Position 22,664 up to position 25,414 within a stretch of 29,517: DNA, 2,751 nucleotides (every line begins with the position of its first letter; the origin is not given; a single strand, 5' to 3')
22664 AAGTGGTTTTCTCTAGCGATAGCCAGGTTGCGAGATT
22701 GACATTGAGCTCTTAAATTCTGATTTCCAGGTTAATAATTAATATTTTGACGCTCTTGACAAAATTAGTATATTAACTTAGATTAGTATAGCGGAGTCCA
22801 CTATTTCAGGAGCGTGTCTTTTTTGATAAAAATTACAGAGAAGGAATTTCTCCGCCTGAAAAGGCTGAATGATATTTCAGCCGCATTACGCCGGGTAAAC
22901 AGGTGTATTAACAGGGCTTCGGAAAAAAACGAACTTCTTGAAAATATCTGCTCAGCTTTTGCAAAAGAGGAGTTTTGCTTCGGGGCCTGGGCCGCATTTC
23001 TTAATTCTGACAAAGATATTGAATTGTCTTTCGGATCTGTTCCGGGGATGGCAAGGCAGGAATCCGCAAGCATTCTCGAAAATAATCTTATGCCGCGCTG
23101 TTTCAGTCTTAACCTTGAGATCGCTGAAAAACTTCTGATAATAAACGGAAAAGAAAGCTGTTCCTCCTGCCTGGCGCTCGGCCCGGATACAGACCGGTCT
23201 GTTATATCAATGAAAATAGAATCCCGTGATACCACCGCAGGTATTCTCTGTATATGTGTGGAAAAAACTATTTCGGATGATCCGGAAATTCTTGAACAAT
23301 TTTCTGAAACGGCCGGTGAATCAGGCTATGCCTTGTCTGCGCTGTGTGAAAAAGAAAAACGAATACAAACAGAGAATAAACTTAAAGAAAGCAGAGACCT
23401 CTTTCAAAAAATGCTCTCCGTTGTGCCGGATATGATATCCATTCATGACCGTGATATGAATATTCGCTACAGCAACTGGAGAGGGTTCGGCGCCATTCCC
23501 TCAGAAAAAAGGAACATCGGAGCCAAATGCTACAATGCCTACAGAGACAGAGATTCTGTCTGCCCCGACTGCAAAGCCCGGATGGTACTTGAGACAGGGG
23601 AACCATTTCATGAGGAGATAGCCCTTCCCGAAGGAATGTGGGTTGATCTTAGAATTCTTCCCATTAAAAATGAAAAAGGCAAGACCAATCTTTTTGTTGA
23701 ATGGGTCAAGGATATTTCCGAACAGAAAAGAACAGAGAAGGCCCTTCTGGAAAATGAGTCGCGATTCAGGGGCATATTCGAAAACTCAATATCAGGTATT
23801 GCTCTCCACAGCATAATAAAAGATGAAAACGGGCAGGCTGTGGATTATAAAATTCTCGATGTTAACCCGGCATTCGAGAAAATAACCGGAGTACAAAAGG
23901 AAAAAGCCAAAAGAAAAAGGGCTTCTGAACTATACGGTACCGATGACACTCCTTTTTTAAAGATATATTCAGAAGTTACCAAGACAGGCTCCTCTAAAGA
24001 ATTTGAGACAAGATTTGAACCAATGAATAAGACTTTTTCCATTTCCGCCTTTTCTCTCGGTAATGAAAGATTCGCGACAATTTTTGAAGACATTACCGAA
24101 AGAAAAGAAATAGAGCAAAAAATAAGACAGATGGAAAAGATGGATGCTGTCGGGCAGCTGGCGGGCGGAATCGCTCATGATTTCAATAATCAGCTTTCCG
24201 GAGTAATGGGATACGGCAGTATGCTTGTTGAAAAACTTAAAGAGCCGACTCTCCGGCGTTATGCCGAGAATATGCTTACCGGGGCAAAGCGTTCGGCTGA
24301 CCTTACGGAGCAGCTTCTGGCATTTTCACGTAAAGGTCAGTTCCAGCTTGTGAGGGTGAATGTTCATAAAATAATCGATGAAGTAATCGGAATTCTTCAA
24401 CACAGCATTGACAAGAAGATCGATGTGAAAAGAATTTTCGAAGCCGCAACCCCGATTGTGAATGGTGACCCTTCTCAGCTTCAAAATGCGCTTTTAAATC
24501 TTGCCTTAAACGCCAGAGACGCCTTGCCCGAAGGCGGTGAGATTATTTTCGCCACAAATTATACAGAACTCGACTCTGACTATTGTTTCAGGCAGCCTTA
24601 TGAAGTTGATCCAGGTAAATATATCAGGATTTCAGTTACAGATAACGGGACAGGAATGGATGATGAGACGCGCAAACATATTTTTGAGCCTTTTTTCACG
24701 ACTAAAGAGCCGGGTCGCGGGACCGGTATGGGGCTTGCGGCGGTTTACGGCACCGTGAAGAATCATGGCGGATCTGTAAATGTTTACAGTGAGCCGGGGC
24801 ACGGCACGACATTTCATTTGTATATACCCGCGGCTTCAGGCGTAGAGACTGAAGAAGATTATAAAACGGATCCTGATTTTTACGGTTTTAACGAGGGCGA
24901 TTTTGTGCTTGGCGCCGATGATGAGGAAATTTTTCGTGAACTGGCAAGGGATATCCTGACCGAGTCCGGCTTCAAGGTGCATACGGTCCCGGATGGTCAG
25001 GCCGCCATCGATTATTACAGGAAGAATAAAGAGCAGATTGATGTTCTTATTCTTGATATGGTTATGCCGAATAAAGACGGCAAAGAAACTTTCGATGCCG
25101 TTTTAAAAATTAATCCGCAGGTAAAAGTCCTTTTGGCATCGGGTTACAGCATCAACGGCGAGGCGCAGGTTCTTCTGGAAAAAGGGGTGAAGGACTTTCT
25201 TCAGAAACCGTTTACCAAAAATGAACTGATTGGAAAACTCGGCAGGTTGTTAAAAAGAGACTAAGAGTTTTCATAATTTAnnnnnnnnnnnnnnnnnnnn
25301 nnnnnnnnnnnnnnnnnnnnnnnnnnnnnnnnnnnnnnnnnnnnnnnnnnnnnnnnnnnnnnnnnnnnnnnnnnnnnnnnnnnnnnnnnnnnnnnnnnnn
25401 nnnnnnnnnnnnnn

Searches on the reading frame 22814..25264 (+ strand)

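Call 11: search_protein_families(library=pfam, proteins=[window:22814-25264:+], max_evalue=0.001)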
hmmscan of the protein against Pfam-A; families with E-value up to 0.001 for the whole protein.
window:22814-25264:+ (816 aa): 7 families
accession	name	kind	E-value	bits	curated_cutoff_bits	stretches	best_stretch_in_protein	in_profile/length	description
PF02518.31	HATPase_c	-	1.5e-22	80.6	26.4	1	551-674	1-110/111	Histidine kinase-, DNA gyrase B-, and HSP90-like ATPase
PF00072.30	Response_reg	-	8.9e-22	77.8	30.2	1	698-808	1-109/111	Response regulator receiver domain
PF13426.13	PAS_9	-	1.4e-12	48.2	27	1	344-429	10-103/103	PAS domain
PF08448.16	PAS_4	-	3e-09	37.5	23.1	1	202-306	2-110/110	PAS fold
PF00512.31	HisKA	-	3.7e-09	36.9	26.9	1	447-508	3-64/66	His Kinase A (phospho-acceptor) domain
PF13188.13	PAS_8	-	1.9e-07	31.2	21.8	1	317-365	2-43/65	PAS domain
PF00989.32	PAS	-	0.00029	21.2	22.6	0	346-397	22-74/113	PAS fold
